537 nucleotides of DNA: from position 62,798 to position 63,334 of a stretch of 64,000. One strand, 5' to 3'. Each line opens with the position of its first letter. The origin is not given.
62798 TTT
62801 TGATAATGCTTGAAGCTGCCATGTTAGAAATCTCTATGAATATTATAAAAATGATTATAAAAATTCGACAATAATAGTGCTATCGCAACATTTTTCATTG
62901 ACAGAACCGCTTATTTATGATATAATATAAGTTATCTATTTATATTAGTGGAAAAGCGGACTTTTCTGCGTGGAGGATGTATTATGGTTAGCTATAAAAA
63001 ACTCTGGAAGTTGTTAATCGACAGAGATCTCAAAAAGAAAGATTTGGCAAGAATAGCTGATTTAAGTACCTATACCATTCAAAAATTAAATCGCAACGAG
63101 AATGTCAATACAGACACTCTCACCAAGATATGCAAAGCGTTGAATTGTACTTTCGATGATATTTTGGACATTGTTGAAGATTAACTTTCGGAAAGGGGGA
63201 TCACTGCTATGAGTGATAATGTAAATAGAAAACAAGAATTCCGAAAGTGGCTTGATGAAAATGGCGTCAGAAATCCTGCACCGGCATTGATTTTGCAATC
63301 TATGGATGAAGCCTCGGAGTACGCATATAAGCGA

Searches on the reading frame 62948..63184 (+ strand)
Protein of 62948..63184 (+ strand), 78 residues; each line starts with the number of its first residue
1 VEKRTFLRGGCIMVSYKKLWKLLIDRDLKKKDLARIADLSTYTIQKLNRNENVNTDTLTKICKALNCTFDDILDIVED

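Call 6: search_protein_families(library=pfam, max_evalue=0.01, proteins=[window:62948-63184:+])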
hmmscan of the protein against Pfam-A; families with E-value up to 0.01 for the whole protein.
window:62948-63184:+ (78 aa): 2 families
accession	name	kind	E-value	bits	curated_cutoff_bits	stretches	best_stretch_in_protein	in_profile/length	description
PF13443.12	HTH_26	-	1.2e-19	70.8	22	1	18-78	1-63/63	Cro/C1-type HTH DNA-binding domain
PF01381.28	HTH_3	-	2.6e-05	24.6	23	1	23-72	5-55/55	Helix-turn-helix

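Call 56: find_encoding_contigs(protein=window:62984-63184:+, flank=10000, max_places=4)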
Protein window:62984-63184:+ (66 aa): 24 contigs read that carry it; 4 places shown.
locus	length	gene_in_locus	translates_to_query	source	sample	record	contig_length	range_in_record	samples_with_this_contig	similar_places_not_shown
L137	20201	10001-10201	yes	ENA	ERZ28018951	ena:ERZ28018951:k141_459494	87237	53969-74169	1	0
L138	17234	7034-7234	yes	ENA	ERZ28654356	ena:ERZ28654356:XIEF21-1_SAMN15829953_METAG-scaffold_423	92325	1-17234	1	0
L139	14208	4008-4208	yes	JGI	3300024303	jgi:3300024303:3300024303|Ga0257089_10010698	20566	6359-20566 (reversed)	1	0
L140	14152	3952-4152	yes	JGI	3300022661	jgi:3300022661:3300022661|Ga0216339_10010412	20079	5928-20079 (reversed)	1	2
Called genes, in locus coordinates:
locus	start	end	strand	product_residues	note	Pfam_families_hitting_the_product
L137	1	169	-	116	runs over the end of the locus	PF13451:zf_Tbcl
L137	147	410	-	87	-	-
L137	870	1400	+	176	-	-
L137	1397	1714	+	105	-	-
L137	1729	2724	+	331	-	PF08279:HTH_11 (faint), PF13280:WYL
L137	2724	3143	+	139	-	-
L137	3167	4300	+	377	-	-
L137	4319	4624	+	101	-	-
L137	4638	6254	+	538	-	PF00929:RNase_T (weak), PF02805:Ada_Zn_binding (faint)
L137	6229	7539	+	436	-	-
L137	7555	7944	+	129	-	-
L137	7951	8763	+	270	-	PF08238:Sel1 (weak)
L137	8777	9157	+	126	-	-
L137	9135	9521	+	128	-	-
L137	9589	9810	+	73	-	-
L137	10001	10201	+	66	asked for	PF01381:HTH_3 (weak), PF13443:HTH_26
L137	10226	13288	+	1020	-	-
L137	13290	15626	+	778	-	PF01507:PAPS_reduct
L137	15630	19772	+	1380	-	-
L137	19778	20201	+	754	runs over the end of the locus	PF25264:DUF7864, PF25263:DUF7863, PF25262:DUF7862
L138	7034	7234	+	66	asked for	PF01381:HTH_3 (weak), PF13443:HTH_26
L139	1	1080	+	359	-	?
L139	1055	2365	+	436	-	-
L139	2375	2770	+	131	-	-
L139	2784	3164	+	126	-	-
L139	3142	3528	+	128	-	-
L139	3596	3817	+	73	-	-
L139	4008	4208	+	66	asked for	PF01381:HTH_3 (weak), PF13443:HTH_26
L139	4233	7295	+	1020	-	-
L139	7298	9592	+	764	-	PF01507:PAPS_reduct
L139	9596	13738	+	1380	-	-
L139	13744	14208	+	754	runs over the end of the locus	PF25264:DUF7864, PF25263:DUF7863, PF25262:DUF7862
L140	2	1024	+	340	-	?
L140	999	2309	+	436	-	-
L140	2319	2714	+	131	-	-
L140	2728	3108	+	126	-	-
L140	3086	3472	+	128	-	-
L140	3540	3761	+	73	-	-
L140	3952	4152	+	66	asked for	PF01381:HTH_3 (weak), PF13443:HTH_26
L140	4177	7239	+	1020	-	-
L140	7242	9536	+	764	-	PF01507:PAPS_reduct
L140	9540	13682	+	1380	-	-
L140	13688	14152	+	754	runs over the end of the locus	PF25264:DUF7864, PF25263:DUF7863, PF25262:DUF7862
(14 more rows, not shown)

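Call 69: search_protein_families(library=padloc, max_evalue=0.001, proteins=[L137:19778-20200:+])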
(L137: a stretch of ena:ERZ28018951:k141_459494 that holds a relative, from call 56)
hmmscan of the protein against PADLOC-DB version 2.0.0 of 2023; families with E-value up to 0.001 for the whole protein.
L137:19778-20200:+ (141 aa): 1 family
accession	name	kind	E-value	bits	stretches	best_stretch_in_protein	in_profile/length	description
PDLC02554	PglZ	-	1.8e-22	77.6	1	1-133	1-132/749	PglZ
